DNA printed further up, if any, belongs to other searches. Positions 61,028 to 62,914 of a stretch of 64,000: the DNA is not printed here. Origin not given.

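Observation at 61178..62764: SAMHD1/Dgt-like HD dNTPase (528 aa) with a diverged C-terminal half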

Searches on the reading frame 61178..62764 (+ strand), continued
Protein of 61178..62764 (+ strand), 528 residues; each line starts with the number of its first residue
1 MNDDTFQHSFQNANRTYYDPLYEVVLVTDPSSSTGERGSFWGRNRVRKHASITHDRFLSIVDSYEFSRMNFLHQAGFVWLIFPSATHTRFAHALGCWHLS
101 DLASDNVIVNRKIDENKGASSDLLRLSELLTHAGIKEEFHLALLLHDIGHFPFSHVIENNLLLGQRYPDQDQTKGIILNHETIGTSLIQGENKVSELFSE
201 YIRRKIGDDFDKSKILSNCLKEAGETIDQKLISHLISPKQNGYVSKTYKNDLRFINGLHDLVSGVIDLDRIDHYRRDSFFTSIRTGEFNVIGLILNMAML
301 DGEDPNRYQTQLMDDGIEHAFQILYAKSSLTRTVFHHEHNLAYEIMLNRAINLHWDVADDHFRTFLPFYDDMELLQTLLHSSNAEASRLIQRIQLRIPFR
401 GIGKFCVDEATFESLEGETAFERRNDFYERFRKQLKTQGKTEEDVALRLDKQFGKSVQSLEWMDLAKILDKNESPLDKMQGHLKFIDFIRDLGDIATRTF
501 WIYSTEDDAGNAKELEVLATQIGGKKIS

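Call 53: list_cluster_members(proteins=[P0001, P0014, P0015, P0049, P0060, P0123, P0019, P0036, P0044, P0058])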
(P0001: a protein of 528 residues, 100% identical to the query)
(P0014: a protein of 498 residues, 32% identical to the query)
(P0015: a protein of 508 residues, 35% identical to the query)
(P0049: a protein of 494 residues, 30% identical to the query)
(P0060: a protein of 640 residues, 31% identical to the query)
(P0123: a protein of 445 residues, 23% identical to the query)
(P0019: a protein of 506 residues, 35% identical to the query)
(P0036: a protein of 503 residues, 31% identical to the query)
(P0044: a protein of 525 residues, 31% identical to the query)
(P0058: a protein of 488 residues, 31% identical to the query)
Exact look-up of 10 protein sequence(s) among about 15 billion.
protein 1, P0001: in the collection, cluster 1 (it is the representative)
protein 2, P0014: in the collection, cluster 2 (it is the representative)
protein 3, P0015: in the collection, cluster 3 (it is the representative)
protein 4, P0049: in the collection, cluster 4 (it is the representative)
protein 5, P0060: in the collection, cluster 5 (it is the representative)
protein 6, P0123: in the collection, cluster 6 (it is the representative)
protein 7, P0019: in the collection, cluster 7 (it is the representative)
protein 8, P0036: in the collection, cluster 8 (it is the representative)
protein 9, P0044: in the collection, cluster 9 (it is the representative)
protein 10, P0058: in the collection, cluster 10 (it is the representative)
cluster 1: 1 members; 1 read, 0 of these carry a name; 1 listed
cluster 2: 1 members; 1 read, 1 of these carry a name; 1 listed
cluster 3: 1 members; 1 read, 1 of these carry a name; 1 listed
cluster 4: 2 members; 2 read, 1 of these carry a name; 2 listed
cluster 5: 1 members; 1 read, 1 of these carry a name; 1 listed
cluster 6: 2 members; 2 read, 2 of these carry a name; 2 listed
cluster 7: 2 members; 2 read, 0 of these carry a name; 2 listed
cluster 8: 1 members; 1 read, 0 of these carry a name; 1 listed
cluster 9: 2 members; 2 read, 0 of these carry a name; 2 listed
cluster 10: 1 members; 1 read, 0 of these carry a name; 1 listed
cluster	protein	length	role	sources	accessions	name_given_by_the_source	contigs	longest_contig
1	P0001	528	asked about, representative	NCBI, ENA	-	-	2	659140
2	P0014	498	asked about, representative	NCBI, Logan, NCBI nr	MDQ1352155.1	MAG: uncharacterized protein QG657_2461 [Acidobacteriota bacterium] | uncharacterized protein [Acidobacteriota bacterium]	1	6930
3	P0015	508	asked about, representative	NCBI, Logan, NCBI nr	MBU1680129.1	MAG: HD domain-containing protein [Bacteroidetes bacterium] | HD domain-containing protein [Bacteroidota bacterium]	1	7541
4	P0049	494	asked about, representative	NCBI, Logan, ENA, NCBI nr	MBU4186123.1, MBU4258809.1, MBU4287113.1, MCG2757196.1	MAG: hypothetical protein KKI12_02960 [Proteobacteria bacterium] | hypothetical protein [Pseudomonadota bacterium]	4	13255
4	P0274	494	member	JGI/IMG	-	-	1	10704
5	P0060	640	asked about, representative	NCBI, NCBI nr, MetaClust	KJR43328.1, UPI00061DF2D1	metal-dependent phosphohydrolase HD sub domain protein [Candidatus Magnetoovum chiemensis] | status=active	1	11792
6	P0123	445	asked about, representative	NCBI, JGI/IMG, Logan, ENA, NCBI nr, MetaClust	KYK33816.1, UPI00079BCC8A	MAG: hypothetical protein AYK18_04445 [Theionarchaea archaeon DG-70] | status=active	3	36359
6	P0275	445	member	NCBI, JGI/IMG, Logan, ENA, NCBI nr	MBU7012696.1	MAG: hypothetical protein HXS46_18595 [Theionarchaea archaeon] | hypothetical protein [Theionarchaea archaeon]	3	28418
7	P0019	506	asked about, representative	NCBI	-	-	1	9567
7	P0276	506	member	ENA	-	-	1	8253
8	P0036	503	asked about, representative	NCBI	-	-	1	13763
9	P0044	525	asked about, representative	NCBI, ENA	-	-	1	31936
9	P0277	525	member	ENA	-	-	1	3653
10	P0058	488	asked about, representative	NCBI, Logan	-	-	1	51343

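Call 55: find_encoding_contigs(protein=window:61178-62764:+, flank=3000, max_places=2)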
Protein window:61178-62764:+ (528 aa): 2 contigs read that carry it; 2 places shown.
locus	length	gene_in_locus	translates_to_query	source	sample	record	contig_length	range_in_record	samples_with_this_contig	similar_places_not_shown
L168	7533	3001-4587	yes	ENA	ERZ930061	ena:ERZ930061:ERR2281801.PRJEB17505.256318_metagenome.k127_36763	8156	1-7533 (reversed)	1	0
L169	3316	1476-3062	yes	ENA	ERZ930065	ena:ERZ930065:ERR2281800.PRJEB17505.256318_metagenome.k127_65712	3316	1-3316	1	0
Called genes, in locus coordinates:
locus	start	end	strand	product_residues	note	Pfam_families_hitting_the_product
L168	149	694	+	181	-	-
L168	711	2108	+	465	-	-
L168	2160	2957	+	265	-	PF01656:CbiA, PF10609:ParA, PF13614:AAA_31 (weak)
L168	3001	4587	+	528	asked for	PF01966:HD (weak)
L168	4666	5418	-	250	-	PF00497:SBP_bac_3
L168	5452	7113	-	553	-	PF00501:AMP-binding, PF13193:AMP-binding_C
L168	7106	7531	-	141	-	?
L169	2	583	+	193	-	?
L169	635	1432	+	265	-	PF01656:CbiA, PF10609:ParA, PF13614:AAA_31 (weak)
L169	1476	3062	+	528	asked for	PF01966:HD (weak)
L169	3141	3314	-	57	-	?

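Call 61: search_protein_families(library=padloc, alignment_id=A6, max_evalue=0.00001)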
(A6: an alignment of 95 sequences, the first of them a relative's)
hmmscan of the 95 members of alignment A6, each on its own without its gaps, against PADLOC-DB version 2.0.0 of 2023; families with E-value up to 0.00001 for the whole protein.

A. member 1, L082:3-2456:- (818 aa): 9 families
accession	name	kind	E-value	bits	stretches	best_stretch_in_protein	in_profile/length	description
PDLC00407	ThsA1|ThsA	-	2.9e-25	86.9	1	17-235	11-232/478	STALD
PDLC02184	Dsr2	-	2.3e-23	80.3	1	68-254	78-266/1222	-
PDLC00409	ThsA1|ThsA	-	1.3e-19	68.6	1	19-212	14-210/242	STALD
PDLC05061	PDC-S65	-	3.7e-15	54.2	1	88-158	115-193/592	-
PDLC04968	PDC-S25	-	1.2e-10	39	1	77-204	104-234/517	-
PDLC03856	LmuA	-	2.6e-10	38.1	1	100-249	107-253/433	-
PDLC05060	PDC-S65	-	9.1e-08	29.4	1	82-196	17-135/503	-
PDLC04082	SIR2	-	2.9e-06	24.4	0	101-134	121-154/345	-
PDLC02419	Aga_SIR2-PNTD1-PNTD2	-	3.4e-06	24.1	0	67-128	76-140/558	Class I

B. families by the number of members that match (of 95 scanned): 178 families (the first 25 are shown)
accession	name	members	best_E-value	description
PDLC03279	MTase_II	4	8.4e-11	Type II methyltransferase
PDLC04134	mad2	3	1.2e-22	mads_2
PDLC01086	C3a186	3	2.1e-11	"C-3?,4? desaturase"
PDLC03635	MTase_III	2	4.9e-161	Type III methyltransferase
PDLC03636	MTase_III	2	2.7e-99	Type III methyltransferase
PDLC03644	MTase_III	2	5.4e-95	Type III methyltransferase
PDLC03634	MTase_III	2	3.1e-74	Type III methyltransferase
PDLC03637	MTase_III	2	2.4e-67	Type III methyltransferase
PDLC03641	MTase_III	2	7.9e-65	Type III methyltransferase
PDLC03638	MTase_III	2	1.5e-56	Type III methyltransferase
PDLC03354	MTase_II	2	2.2e-55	Type II methyltransferase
PDLC03272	MTase_II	2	4.5e-54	Type II methyltransferase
PDLC03339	MTase_II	2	5.2e-54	Type II methyltransferase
PDLC03300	MTase_II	2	1.5e-46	Type II methyltransferase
PDLC03640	MTase_III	2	1.6e-46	Type III methyltransferase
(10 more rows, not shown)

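Call 62: search_protein_families(library=pfam, alignment_id=A6, max_evalue=0.00001)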
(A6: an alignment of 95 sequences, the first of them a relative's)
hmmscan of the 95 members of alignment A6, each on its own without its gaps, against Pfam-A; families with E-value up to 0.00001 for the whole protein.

A. member 1, L082:3-2456:- (818 aa): 1 family
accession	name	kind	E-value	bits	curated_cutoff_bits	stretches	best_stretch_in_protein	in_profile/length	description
PF13289.12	SIR2_2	-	1.2e-25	90.7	24.5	1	110-245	2-141/141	SIR2-like domain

B. families by the number of members that match (of 95 scanned): 131 families (the first 25 are shown)
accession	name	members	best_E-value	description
PF01266.30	DAO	4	1.4e-12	FAD dependent oxidoreductase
PF07992.20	Pyr_redox_2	3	1.6e-52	Pyridine nucleotide-disulphide oxidoreductase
PF01555.25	N6_N4_Mtase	3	1.2e-48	DNA methylase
PF01593.30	Amino_oxidase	3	4.6e-19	Flavin containing amine oxidoreductase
PF13450.12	NAD_binding_8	3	1.8e-11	NAD(P)-binding Rossmann-like domain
PF12831.13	FAD_oxidored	3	1.1e-09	FAD dependent oxidoreductase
PF00890.30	FAD_binding_2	3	1.3e-08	FAD binding domain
PF01946.23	Thi4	3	5.8e-07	Thi4 family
PF00145.23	DNA_methylase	2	1.2e-47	C-5 cytosine-specific DNA methylase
PF00854.27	PTR2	2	3.1e-38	POT family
PF04851.21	ResIII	2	2.4e-33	Type III restriction enzyme, res subunit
PF07690.21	MFS_1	2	7.3e-31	Major Facilitator Superfamily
PF13289.12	SIR2_2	2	1.2e-25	SIR2-like domain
PF13649.12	Methyltransf_25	2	3.4e-23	Methyltransferase domain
PF08241.18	Methyltransf_11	2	5.8e-23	Methyltransferase domain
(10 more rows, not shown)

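Call 63: search_protein_families(library=pfam, proteins=[L082:8173-12021:-, L094:4974-5963:-, L094:5938-7938:-, L094:7935-9245:-, L094:9250-10977:-, L108:1902-4364:-, L093:8899-10533:+, L105:3-1553:+, L105:1546-2373:+, L095:1052-2140:-], max_evalue=0.0001)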
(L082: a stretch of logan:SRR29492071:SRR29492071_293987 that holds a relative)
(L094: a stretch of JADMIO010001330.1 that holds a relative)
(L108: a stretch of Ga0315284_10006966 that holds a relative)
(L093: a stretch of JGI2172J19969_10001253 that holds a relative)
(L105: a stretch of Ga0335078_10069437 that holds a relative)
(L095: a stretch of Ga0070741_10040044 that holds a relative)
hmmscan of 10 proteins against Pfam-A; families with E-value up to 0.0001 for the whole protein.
L082:8173-12021:- (1282 aa): 2 families
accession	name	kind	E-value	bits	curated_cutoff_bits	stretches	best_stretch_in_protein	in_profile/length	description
PF00271.37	Helicase_C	-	2.5e-13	50.7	23.5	1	524-595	41-110/110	Helicase conserved C-terminal domain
PF09369.15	MZB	-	3.3e-10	40.9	24.2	1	1050-1138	1-80/80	MrfA Zn-binding domain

L094:4974-5963:- (329 aa): 1 family
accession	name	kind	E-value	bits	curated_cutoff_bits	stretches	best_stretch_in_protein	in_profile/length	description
PF13020.12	NOV_C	-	1e-14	54.8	22.1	1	210-290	4-79/91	Protein NO VEIN, C-terminal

L094:5938-7938:- (666 aa): 3 families
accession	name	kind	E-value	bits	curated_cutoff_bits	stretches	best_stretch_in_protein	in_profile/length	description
PF00176.29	SNF2-rel_dom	-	2.1e-23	83.3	24.9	1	154-402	26-264/290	SNF2-related domain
PF00271.37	Helicase_C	-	4.1e-06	27.4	23.5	1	479-593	7-110/110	Helicase conserved C-terminal domain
PF04851.21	ResIII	-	4.4e-06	27.1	22.5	1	154-302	32-162/164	Type III restriction enzyme, res subunit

L094:7935-9245:- (436 aa): 0 families

L094:9250-10977:- (575 aa): 1 family
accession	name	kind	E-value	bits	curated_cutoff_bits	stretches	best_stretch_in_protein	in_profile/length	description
PF00145.23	DNA_methylase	-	8.1e-36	124.5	22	1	5-374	2-323/324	C-5 cytosine-specific DNA methylase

L108:1902-4364:- (820 aa): 2 families
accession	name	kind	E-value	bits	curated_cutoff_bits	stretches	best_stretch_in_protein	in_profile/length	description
PF19077.6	Big_13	-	1.1e-06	29.5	27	0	645-676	70-102/102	Bacterial Ig-like domain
PF00041.27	fn3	-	4.7e-06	27.2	25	0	413-480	12-74/84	Fibronectin type III domain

L093:8899-10533:+ (544 aa): 1 family
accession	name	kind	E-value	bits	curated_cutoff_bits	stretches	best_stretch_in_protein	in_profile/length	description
PF05960.17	DUF885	-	1.3e-83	282.9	32.4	1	35-537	1-531/532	Bacterial protein of unknown function (DUF885)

L105:3-1553:+ (516 aa): 0 families

L105:1546-2373:+ (275 aa): 0 families

L095:1052-2140:- (362 aa): 1 family
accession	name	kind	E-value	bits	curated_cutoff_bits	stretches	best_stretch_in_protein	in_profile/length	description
PF04371.20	PAD_porph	-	1.4e-116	389.7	25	1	18-359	1-321/321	Porphyromonas-type peptidyl-arginine deiminase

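Call 72: search_dna_similar(query=window:61178-62764:+, collection=plasmids, mode=protein, max_evalue=1e-10, max_rows=15)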
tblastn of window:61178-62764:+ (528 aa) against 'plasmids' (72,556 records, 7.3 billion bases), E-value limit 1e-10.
Records with a match: 7; places in all: 7; records where one place covers at least 80% of the query: 0.
Best place of each record, by identity: <60% 7.
By first word of the organism name: Klebsiella 3; Thermomicrobium 1; Priestia 1; Acetoanaerobium 1; Staphylococcus 1.
By predicted mobility (MOB-suite, as given by PLSDB): non-mobilizable 7.
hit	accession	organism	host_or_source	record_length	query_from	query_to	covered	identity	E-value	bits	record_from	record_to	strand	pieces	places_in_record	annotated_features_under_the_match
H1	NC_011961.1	Thermomicrobium roseum DSM 5159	-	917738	58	397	64%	26.1%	7e-17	92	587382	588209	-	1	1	HD domain-containing protein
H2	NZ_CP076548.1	Klebsiella pneumoniae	urine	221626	66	348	54%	27.9%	5e-17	92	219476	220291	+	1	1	HD domain-containing protein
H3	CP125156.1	Klebsiella pneumoniae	-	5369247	66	348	54%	27.9%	5e-17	92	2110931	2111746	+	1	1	HD domain-containing protein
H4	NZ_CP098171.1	Klebsiella pneumoniae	Canis lupus familiaris,Rectal swab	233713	66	348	54%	27.6%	1e-16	91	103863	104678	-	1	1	HD domain-containing protein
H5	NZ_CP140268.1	Priestia megaterium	Single cell,ginseng rhizosphere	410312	27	354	62%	23.5%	3e-11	74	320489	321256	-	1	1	HD domain-containing protein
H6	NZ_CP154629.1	Acetoanaerobium noterae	cell culture,Sludge of a digestion ...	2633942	49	294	47%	31.1%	2e-16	91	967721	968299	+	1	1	none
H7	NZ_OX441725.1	Staphylococcus aureus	Sus scrofa,bacterial culture,Dust sample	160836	60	392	63%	20.6%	5e-12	76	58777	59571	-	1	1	HD domain-containing protein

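Call 73: search_dna_similar(query=window:61178-62764:+, collection=phages, mode=protein, max_evalue=0.00001, max_rows=15)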
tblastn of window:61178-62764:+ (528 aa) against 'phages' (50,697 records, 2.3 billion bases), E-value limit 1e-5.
Records with a match: 11; places in all: 11; records where one place covers at least 80% of the query: 0.
Best place of each record, by identity: <60% 11.
By first word of the organism name: Listeria 6; Klebsiella 2; Staphylococcus 2; Enterococcus 1.
By host as written in the record: Listeria monocytogenes 6; Staphylococcus aureus 2; Klebsiella pneumoniae ST11-VIM1 1; Klebsiella pneumoniae 1; Enterococcus faecalis 1.
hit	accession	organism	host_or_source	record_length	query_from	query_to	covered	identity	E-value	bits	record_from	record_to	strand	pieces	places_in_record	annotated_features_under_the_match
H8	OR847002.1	Listeria phage LM 4-11-1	Listeria monocytogenes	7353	43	379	64%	23.6%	8e-10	68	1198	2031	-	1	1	record has no annotation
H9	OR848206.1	Listeria phage LM 4-14-1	Listeria monocytogenes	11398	43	379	64%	23.6%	9e-10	68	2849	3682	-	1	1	record has no annotation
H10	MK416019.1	Klebsiella phage ST11-VIM1phi8.3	Klebsiella pneumoniae ST11-VIM1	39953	66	348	54%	27.9%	1e-17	92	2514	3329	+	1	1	HD domain-containing protein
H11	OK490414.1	Klebsiella phage Kp4861-1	Klebsiella pneumoniae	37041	66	349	54%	25.3%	3e-15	85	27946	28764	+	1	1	record has no annotation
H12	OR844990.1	Staphylococcus phage SA 1306 Kay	Staphylococcus aureus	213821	60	392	63%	20.6%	2e-12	76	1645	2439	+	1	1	record has no annotation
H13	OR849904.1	Staphylococcus phage SA 1298 Kay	Staphylococcus aureus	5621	60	392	63%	20.6%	2e-12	76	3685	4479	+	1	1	record has no annotation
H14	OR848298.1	Listeria phage LM 4-14-1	Listeria monocytogenes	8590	43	290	47%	25.0%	8e-10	68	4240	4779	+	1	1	record has no annotation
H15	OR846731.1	Listeria phage LM 4-11-1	Listeria monocytogenes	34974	43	290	47%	25.0%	9e-10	68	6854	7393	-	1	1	record has no annotation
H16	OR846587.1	Enterococcus phage Efs 1-1-1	Enterococcus faecalis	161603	43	294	48%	23.8%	4e-8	62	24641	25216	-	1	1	record has no annotation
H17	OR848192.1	Listeria phage LM 4-14-1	Listeria monocytogenes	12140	43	290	47%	24.2%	6e-9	65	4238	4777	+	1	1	record has no annotation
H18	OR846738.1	Listeria phage LM 4-11-1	Listeria monocytogenes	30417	43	290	47%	24.2%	6e-9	65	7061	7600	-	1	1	record has no annotation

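Call 89: find_encoding_contigs(protein=P0028, flank=10000, max_places=1)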
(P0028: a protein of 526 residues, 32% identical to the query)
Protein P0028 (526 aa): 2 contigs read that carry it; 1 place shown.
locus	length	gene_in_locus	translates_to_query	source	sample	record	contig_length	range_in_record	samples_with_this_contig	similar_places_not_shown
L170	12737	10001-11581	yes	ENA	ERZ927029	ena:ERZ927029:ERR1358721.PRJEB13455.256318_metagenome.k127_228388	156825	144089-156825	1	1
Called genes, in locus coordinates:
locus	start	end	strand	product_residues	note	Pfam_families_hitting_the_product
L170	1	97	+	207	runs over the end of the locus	PF08722:Tn7_TnsA-like_N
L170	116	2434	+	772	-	PF09299:Mu-transpos_C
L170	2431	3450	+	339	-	PF05621:TniB, PF00931:NB-ARC (weak), PF13191:AAA_16 (weak), PF20720:nSTAND3 (faint), PF00004:AAA (weak), PF13173:AAA_14 (weak), PF13401:AAA_22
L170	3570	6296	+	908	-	PF06527:TniQ, PF21531:Rv2175c_wHTH (faint), PF00376:MerR (faint), PF13411:MerR_1 (faint), PF12728:HTH_17 (weak)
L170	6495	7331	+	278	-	PF03171:2OG-FeII_Oxy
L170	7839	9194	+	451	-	-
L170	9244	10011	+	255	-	PF01656:CbiA, PF10609:ParA, PF13614:AAA_31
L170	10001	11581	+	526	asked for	-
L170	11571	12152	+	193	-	PF03692:CxxCxxCC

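Call 90: find_encoding_contigs(protein=P0046, flank=10000, max_places=1)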
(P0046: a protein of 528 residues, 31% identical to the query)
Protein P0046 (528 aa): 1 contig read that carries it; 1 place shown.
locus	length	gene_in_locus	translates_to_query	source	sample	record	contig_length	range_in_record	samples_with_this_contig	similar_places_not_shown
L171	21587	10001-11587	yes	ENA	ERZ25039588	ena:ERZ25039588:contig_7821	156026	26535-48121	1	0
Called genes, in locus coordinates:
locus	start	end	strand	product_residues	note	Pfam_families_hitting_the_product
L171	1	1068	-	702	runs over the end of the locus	-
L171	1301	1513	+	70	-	-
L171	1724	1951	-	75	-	-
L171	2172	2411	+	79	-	-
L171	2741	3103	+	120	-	-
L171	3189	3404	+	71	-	-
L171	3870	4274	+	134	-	-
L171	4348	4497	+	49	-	-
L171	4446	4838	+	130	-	-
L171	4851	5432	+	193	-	-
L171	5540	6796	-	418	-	PF07804:HipA_C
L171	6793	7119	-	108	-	-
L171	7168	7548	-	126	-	-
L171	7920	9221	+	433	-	-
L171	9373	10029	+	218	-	-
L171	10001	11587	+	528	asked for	-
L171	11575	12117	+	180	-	PF03692:CxxCxxCC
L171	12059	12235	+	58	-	-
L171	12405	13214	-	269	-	-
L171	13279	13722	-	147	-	-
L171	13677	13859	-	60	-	-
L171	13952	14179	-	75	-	-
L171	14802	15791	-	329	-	PF04796:RepA_C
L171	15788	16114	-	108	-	-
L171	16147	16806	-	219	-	PF01656:CbiA, PF02374:ArsA_ATPase (weak), PF07015:VirC1 (weak), PF09140:MipZ, PF10609:ParA, PF13614:AAA_31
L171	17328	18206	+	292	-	PF08751:TrwC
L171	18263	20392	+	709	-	PF13245:AAA_19, PF13604:AAA_30, PF01443:Viral_helicase1 (weak), PF22232:TraI_hel_assoc_N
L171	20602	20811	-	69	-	-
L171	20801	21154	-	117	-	PF27050:Phage_P22_Y8K6 (weak)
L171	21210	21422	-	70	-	-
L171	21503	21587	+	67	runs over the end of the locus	-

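Call 91: find_encoding_contigs(protein=P0029, flank=10000, max_places=1)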
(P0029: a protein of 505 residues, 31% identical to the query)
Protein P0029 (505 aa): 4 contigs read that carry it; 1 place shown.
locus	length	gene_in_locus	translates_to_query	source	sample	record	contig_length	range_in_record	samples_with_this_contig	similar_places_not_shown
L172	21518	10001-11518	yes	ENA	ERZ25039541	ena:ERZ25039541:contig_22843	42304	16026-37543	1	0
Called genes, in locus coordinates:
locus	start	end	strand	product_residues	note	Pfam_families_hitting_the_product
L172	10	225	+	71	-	-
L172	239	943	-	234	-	PF18928:DUF5677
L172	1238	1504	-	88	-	-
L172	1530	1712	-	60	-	-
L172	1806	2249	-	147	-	-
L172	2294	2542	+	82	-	-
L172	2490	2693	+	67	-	-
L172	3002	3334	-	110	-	-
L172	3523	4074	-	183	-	-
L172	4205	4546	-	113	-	PF03592:Terminase_2 (weak)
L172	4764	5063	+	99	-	-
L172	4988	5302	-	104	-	-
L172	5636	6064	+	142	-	PF14559:TPR_19 (faint)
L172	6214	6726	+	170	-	-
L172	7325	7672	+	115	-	-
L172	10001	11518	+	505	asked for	PF01966:HD (faint)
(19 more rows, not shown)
